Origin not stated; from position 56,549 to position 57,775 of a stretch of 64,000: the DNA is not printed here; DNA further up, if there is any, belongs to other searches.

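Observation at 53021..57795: Phage early-region MoxR AAA+ ATPase / VWA (MIDAS) pair with two co-transcribed unknown partners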

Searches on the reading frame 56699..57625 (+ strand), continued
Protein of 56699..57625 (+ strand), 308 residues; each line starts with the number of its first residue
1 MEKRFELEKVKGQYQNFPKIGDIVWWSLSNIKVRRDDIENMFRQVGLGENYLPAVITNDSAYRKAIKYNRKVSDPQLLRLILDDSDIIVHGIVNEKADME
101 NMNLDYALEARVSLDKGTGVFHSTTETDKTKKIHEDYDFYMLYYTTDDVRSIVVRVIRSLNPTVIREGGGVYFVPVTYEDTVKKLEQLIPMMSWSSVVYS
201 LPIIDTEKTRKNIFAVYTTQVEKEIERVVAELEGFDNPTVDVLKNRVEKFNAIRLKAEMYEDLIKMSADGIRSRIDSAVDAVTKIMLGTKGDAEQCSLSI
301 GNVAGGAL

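Call 49: find_related_loci(query=A3, collection=viral_contigs, flank=7000)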
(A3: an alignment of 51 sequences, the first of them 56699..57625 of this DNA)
Query A3 (308 aa) in viral_contigs; peptide patterns used: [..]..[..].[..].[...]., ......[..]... (x = any residue, [..] = any of these).
53 stretches matched a pattern; 27 encode a relative of the query (tblastn E <= 1e-3); 27 distinct loci.
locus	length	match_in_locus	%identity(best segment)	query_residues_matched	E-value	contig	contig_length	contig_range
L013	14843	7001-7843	29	6-286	3e-26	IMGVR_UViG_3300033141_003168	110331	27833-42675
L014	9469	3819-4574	28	18-266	8e-25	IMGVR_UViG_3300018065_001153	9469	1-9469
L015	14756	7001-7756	28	18-266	9e-25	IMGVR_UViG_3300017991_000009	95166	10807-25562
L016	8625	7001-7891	23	20-291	4e-23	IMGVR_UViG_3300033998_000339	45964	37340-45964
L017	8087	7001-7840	26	20-294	9e-22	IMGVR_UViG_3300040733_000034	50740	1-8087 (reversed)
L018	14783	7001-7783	24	15-275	7e-21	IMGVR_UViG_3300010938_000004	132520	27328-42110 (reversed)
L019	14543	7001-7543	27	20-189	2e-17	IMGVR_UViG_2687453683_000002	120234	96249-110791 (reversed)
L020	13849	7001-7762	25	21-276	4e-16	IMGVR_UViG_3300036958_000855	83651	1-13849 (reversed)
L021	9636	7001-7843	23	11-267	1e-15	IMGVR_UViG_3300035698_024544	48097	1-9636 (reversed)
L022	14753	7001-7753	27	21-268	1e-15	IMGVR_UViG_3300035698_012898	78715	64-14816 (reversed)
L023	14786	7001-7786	26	21-276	3e-13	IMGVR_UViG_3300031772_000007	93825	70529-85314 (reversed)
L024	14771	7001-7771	23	21-273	1e-11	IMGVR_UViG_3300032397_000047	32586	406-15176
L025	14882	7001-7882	22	19-275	2e-11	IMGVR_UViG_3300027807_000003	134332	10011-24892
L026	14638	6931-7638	27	20-264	5e-11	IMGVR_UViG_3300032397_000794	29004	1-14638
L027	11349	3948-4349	27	160-288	2e-9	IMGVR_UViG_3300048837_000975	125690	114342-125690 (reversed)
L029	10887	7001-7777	22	19-287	4e-9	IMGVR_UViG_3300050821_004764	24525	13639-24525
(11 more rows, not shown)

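Call 61: search_protein_families(library=pfam, proteins=[L023:4183-5433:+, L023:5437-6864:+, L023:6896-7843:+, L023:8649-9233:+, L023:9101-9880:+, L023:11082-12596:+, L023:12664-14253:+, L029:4220-5461:+, L029:5320-6729:+], max_evalue=0.01)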
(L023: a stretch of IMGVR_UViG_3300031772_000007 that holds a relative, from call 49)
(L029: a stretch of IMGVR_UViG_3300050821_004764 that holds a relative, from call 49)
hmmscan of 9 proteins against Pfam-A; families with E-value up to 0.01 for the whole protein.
L023:4183-5433:+ (417 aa): 4 families
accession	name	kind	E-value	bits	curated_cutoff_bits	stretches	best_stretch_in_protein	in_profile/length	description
PF07728.20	AAA_5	-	3.7e-08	33.9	22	1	55-184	1-139/139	AAA domain (dynein-related subfamily)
PF07726.17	AAA_3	-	3.4e-05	24.2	27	1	58-177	4-122/131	ATPase family associated with various cellular activities (AAA)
PF00004.35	AAA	-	0.0002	22.2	21.2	1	56-136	1-73/131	ATPase family associated with various cellular activities (AAA)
PF13671.12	AAA_33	-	0.0048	17.6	27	0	57-145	3-93/143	AAA domain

L023:5437-6864:+ (476 aa): 6 families
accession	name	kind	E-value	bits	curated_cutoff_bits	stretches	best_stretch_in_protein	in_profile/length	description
PF13203.12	DUF2201_N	-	8.8e-30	104.7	23.2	1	23-326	17-264/271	Putative metallopeptidase domain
PF09967.15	DUF2201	-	1.1e-23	84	26.4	1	338-464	1-123/123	VWA-like domain (DUF2201)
PF13519.12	VWA_2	-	2.8e-05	25.1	27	1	338-428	1-107/107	von Willebrand factor type A domain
PF05762.20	VWA_CoxE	-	3.7e-05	23.7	26.4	1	332-431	52-163/222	VWA domain containing CoxE-like protein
PF00092.34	VWA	-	0.0022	18.7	23.8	1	338-432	2-118/174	von Willebrand factor type A domain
PF13768.12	VWA_3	-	0.0042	17.6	27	1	363-432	38-110/155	von Willebrand factor type A domain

L023:6896-7843:+ (316 aa): 1 family
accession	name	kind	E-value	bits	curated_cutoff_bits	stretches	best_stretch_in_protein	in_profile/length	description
PF20529.3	DUF6744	-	3.6e-10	39.7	27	1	148-305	145-307/314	Family of unknown function (DUF6744)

L023:8649-9233:+ (195 aa): 1 family
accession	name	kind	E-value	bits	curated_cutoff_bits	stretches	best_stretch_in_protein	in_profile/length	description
PF04542.20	Sigma70_r2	-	5.4e-07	29.7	24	1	33-80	17-64/71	Sigma-70 region 2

L023:9101-9880:+ (260 aa): 1 family
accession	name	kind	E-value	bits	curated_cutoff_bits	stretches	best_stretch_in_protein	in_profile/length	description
PF02195.25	ParB_N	-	2.4e-11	44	26.3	1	50-136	3-88/95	ParB N-terminal domain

L023:11082-12596:+ (505 aa): 4 families
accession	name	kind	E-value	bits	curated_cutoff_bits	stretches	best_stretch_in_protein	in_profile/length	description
PF04851.21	ResIII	-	5.4e-21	75.6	22.5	1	110-258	4-162/164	Type III restriction enzyme, res subunit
PF00271.37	Helicase_C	-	4.6e-11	43.4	23.5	1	342-439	12-109/110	Helicase conserved C-terminal domain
PF00270.35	DEAD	-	8.4e-07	29.3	26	1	112-241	2-137/167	DEAD/DEAH box helicase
PF18766.7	SWI2_SNF2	-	0.0059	16.7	26.7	0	123-266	17-163/221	SWI2/SNF2 ATPase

L023:12664-14253:+ (530 aa): 1 family
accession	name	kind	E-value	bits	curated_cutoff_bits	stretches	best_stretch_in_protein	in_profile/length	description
PF13730.12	HTH_36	-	4.5e-05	23.6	25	1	67-119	3-55/55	Helix-turn-helix domain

L029:4220-5461:+ (414 aa): 0 families

L029:5320-6729:+ (470 aa): 3 families
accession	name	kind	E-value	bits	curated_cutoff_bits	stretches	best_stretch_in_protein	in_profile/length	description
PF13203.12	DUF2201_N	-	1.1e-34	120.7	23.2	1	108-330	44-263/271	Putative metallopeptidase domain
PF09967.15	DUF2201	-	2.1e-18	67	26.4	1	344-468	1-122/123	VWA-like domain (DUF2201)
PF05762.20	VWA_CoxE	-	0.00011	22.2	26.4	1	335-433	51-159/222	VWA domain containing CoxE-like protein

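Call 69: search_dna_similar(query=window:56699-57625:+, collection=phages, mode=protein, max_evalue=0.001, max_rows=25)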
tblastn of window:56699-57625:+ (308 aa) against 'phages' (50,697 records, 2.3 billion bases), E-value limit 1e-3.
Records with a match: 3; places in all: 3; records where one place covers at least 80% of the query: 1.
Best place of each record, by identity: <60% 3.
By first word of the organism name: Bacillus 2; Moorella 1.
By host as written in the record: Bacillus thuringiensis 2; Moorella thermoacetica DSM 103132 1.
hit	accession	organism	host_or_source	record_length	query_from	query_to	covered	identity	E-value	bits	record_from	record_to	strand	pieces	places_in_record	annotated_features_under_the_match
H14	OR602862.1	Moorella phage MTATph1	Moorella thermoacetica DSM 103132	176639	20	295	90%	22.6%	1e-12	74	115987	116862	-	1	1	hypothetical protein (x2)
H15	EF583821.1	Bacillus phage 0305phi8-36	Bacillus thuringiensis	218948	20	264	80%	22.3%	4e-6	54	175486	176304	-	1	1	ORF046: hypothetical protein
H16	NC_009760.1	Bacillus phage 0305phi8-36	Bacillus thuringiensis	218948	20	264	80%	22.3%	4e-6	54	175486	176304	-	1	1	ORF046: hypothetical protein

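Call 70: search_dna_similar(query=window:56699-57625:+, collection=plasmids, mode=protein, max_evalue=0.001, max_rows=25)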
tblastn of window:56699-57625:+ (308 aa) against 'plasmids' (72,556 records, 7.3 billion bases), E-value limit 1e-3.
Records with a match: 9; places in all: 9; records where one place covers at least 80% of the query: 6.
Best place of each record, by identity: <60% 9.
By first word of the organism name: Brevibacillus 3; Streptomyces 3; Pseudanabaena 2; Alicyclobacillus 1.
By predicted mobility (MOB-suite, as given by PLSDB): non-mobilizable 7; mobilizable 2.
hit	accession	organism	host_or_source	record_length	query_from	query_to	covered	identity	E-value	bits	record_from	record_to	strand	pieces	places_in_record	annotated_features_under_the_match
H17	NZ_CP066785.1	Alicyclobacillus sp. ALC3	cell culture,acid mine drainage sediment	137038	10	267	84%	24.9%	7e-8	61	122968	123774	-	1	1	DUF6744 family protein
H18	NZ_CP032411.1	Brevibacillus laterosporus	single colony,Tattoo ink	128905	5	210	67%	28.4%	4e-13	77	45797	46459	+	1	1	DUF6744 family protein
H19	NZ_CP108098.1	Streptomyces sp. NBC_00239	-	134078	20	288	87%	21.1%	2e-7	60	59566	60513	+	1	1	DUF6744 family protein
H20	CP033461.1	Brevibacillus laterosporus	cabbage,whole organism,cabbage seeds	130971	5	210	67%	27.0%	1e-12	76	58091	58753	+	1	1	hypothetical protein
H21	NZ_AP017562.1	Pseudanabaena sp. ABRG5-3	-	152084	20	275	83%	21.7%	6e-5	52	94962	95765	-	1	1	DUF6744 family protein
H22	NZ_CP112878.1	Pseudanabaena galeata CCNP1313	-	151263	20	275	83%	21.7%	1e-4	51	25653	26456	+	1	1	DUF6744 family protein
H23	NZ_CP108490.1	Streptomyces sp. NBC_01244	-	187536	15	288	89%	20.2%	5e-5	52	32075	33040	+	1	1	DUF6744 family protein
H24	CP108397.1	Streptomyces sp. NBC_01310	-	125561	20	288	87%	20.5%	4e-7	59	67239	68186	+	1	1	hypothetical protein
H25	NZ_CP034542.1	Brevibacillus marinus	sediment,marine sediment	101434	20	213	63%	27.5%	1e-7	61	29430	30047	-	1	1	DUF6744 family protein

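Call 71: get_annotated_region(hit=H18, flank=7000)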
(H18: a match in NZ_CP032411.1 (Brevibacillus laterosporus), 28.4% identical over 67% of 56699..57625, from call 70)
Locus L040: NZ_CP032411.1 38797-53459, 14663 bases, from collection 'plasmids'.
description: Brevibacillus laterosporus strain E7593-50 plasmid pAZOBL1, complete sequence
organism: Brevibacillus laterosporus (NCBI taxid 1465)
taxonomy: Bacteria; Bacillota; Bacilli; Bacillales; Paenibacillaceae; Brevibacillus; Brevibacillus laterosporus
host: -; source: single colony,Tattoo ink; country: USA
typing (MOB-suite, as given by PLSDB): non-mobilizable
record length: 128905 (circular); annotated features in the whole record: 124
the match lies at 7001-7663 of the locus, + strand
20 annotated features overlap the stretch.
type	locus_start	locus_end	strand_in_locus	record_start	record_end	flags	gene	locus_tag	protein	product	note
CDS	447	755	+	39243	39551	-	-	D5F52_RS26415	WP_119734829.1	helix-turn-helix transcriptional regulator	-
CDS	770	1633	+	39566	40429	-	-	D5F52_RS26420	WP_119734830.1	hypothetical protein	-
CDS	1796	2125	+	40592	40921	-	-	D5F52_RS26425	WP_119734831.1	hypothetical protein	-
CDS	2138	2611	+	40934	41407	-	-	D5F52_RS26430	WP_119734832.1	hypothetical protein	-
CDS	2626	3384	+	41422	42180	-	-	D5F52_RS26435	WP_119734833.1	hypothetical protein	-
CDS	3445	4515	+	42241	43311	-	-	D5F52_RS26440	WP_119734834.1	hypothetical protein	-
CDS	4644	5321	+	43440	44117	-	-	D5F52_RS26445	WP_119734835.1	thiamine biosynthesis protein ThiF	-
CDS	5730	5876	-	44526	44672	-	-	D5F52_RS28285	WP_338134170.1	putative holin-like toxin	-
CDS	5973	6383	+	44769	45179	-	-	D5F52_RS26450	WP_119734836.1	thioredoxin family protein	-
CDS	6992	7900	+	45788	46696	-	-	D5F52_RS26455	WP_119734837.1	DUF6744 family protein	-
CDS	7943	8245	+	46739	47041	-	-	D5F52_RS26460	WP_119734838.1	hypothetical protein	-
CDS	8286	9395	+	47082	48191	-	-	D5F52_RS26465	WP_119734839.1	AAA family ATPase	-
CDS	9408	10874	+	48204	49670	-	-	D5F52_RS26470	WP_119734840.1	VWA domain-containing protein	-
CDS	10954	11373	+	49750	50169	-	-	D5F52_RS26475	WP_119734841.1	DUF6573 family protein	-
CDS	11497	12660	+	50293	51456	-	-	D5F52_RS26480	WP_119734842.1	hypothetical protein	-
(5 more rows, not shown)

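Call 72: get_annotated_region(hit=H19, flank=7000)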
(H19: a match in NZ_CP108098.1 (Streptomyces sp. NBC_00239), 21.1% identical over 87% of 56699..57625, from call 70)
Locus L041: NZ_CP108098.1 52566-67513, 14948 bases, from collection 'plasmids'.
description: Streptomyces sp. NBC_00239 plasmid unnamed3, complete sequence
organism: Streptomyces sp. NBC_00239 (NCBI taxid 2903640)
taxonomy: Bacteria; Actinomycetota; Actinomycetes; Kitasatosporales; Streptomycetaceae; Streptomyces; Streptomyces sp. NBC 00239
host: -; source: -; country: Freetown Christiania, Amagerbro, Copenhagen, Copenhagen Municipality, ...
typing (MOB-suite, as given by PLSDB): non-mobilizable
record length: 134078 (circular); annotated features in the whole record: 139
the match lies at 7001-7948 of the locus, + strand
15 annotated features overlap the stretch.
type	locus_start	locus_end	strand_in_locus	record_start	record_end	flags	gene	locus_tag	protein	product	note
CDS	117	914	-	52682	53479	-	-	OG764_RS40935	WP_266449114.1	hypothetical protein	-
CDS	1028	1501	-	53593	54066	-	-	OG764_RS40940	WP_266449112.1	hypothetical protein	-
CDS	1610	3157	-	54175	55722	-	-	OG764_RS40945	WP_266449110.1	hypothetical protein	-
CDS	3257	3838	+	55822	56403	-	-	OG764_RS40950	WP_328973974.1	hypothetical protein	-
CDS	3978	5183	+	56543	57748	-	-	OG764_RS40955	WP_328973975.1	AAA family ATPase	-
CDS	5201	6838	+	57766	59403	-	-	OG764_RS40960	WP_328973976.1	VWA domain-containing protein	-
CDS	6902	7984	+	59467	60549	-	-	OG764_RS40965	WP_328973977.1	DUF6744 family protein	-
CDS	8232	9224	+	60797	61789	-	galE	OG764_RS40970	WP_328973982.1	UDP-glucose 4-epimerase GalE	GO:0006012 - galactose metabolic process [Evidence IEA]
CDS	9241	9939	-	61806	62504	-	-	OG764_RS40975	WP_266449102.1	hypothetical protein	-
CDS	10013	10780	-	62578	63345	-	-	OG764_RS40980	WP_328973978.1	sugar phosphate nucleotidyltransferase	GO:0009058 - biosynthetic process [Evidence IEA]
CDS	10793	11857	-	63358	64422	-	-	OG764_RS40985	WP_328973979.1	DUF2332 domain-containing protein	-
CDS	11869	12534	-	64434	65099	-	-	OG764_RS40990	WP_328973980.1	hypothetical protein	-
CDS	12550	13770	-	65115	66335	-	-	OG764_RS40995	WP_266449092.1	SIS domain-containing protein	GO:1901135 - carbohydrate derivative metabolic process [Evidence IEA]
CDS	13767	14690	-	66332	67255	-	-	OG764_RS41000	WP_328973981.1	SDR family oxidoreductase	-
CDS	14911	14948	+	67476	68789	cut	-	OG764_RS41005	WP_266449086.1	XRE family transcriptional regulator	-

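Call 75: fold_search(model_id=the predicted structure, library=viral)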
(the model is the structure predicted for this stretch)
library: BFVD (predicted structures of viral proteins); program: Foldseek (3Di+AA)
matches with E <= 10: 830; with E <= 0.001: 5
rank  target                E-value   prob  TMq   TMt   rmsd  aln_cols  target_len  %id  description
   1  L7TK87                2.9e-18  1.00  0.63  0.52  12.2       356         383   16  Uncharacterized protein [Haloarcula vallismortis tailed virus 1]
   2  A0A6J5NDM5            3.6e-16  1.00  0.69  0.70   4.2       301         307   18  Uncharacterized protein [uncultured Caudovirales phage]
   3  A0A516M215            6.7e-16  1.00  0.58  0.62   6.0       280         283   16  (no name in the UniProt tables at hand)
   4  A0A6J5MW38            2.5e-14  1.00  0.67  0.48   7.9       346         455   14  Uncharacterized protein [uncultured Caudovirales phage]
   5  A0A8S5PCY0            5.6e-04  0.92  0.20  0.21  17.9       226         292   10  Uncharacterized protein [Myoviridae sp. ctgr818]
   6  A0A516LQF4            2.5e-03  0.82  0.25  0.25  16.1       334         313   10  (no name in the UniProt tables at hand)
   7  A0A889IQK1            6.3e-03  1.00  0.17  0.42   5.3        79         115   10  (no name in the UniProt tables at hand)
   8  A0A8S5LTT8            8.5e-03  0.63  0.13  0.24  14.8       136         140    7  Uncharacterized protein [Siphoviridae sp. ctxBC2]
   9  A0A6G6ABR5            1.3e-02  0.20  0.14  0.04  25.6       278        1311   14  E2 ubiquitin-conjugating enzyme [Borely moumouvirus]
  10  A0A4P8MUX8            1.5e-02  0.87  0.16  0.35   7.8        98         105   17  (no name in the UniProt tables at hand)
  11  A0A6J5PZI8            3.4e-02  0.13  0.15  0.16  22.5       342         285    9  Uncharacterized protein [uncultured Caudovirales phage]
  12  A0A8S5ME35            3.6e-02  0.66  0.13  0.30  12.4       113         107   13  Uncharacterized protein [Siphoviridae sp. ctYh54]
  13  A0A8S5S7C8            3.8e-02  0.66  0.11  0.28  12.6        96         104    5  Uncharacterized protein [Siphoviridae sp. ctBAZ2]
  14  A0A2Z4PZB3            4.6e-02  0.14  0.11  0.20  13.4       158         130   11  (no name in the UniProt tables at hand)
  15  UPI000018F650         4.9e-02  0.13  0.15  0.10  19.9       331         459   11  (no name look-up for this kind of identifier)
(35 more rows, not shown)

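Call 87: find_related_loci(query=A3, collection=genome_contigs, flank=8000)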
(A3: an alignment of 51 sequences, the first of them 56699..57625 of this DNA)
Query A3 (308 aa) in genome_contigs; peptide patterns used: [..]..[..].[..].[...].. (x = any residue, [..] = any of these).
19 stretches matched a pattern; 8 encode a relative of the query (tblastn E <= 1e-3); 8 distinct loci.
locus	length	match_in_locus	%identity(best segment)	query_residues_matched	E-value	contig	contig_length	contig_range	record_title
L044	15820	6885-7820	26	6-275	3e-24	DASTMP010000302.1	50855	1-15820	MAG TPA_asm: Blastocatellia bacterium isolate SMAG_U3747 k141_1512885, whole genome shotgun sequence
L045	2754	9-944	26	6-275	3e-24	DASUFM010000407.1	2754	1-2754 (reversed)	MAG TPA_asm: Blastocatellia bacterium isolate SMAG_U1379 k141_140224, whole genome shotgun sequence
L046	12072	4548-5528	22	7-288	1e-23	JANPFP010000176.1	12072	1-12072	MAG: Acidobacteriota bacterium isolate VAR_78_concoct_211 VAR_78_k141_1424486, whole genome shotgun sequence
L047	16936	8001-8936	26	6-275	9e-24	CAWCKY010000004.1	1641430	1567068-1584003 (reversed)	MAG: uncultured Acidobacteriota bacterium isolate MFD03602.bin.2.40 genome assembly, contig: contig_1925, whole genome s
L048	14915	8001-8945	25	3-275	2e-22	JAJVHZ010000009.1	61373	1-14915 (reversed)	MAG: Gammaproteobacteria bacterium isolate Bin_33 c_000000001677, whole genome shotgun sequence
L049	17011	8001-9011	23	6-292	1e-21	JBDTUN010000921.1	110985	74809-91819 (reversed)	MAG: Acidobacteriota bacterium isolate cluster3_bin.45 NODE_270_length_110985_cov_10.829983, whole genome shotgun sequen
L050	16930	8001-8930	24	6-273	2e-21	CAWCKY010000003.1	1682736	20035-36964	MAG: uncultured Acidobacteriota bacterium isolate MFD03602.bin.2.40 genome assembly, contig: contig_19230, whole genome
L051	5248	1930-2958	22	9-293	2e-15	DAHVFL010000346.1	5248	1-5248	MAG TPA_asm: Chloroflexota bacterium isolate clean293 NODE_346_length_5248_cov_4.823277, whole genome shotgun sequence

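Call 93: search_protein_families(library=pfam, alignment_id=A7, max_evalue=0.0001)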
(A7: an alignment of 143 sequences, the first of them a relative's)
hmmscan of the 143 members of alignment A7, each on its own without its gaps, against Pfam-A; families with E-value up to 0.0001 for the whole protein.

A. member 1, L028:32-1165:+ (377 aa): 0 families

B. families by the number of members that match (of 143 scanned): 41 families (the first 25 are shown)
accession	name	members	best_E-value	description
PF00271.37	Helicase_C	5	3e-15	Helicase conserved C-terminal domain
PF02767.21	DNA_pol3_beta_2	4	2.5e-29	DNA polymerase III beta subunit, central domain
PF02768.20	DNA_pol3_beta_3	4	7.5e-27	DNA polymerase III beta subunit, C-terminal domain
PF00712.24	DNA_pol3_beta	3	1.2e-28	DNA polymerase III beta subunit, N-terminal domain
PF02195.25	ParB_N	3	2.1e-25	ParB N-terminal domain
PF04851.21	ResIII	3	2.4e-17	Type III restriction enzyme, res subunit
PF04542.20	Sigma70_r2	3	4.9e-08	Sigma-70 region 2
PF01370.27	Epimerase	2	7.3e-45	NAD dependent epimerase/dehydratase family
PF17762.8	HTH_ParB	2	8e-12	ParB HTH domain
PF00270.35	DEAD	2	1.1e-09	DEAD/DEAH box helicase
PF03631.20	Virul_fac_BrkB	1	1.2e-36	Virulence factor BrkB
PF00176.29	SNF2-rel_dom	1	2e-34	SNF2-related domain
PF11066.14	DUF2867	1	2.3e-34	Protein of unknown function (DUF2867)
PF16363.11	GDP_Man_Dehyd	1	1.4e-33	GDP-mannose 4,6 dehydratase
PF05496.18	RuvB_N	1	4.3e-26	Holliday junction DNA helicase RuvB P-loop domain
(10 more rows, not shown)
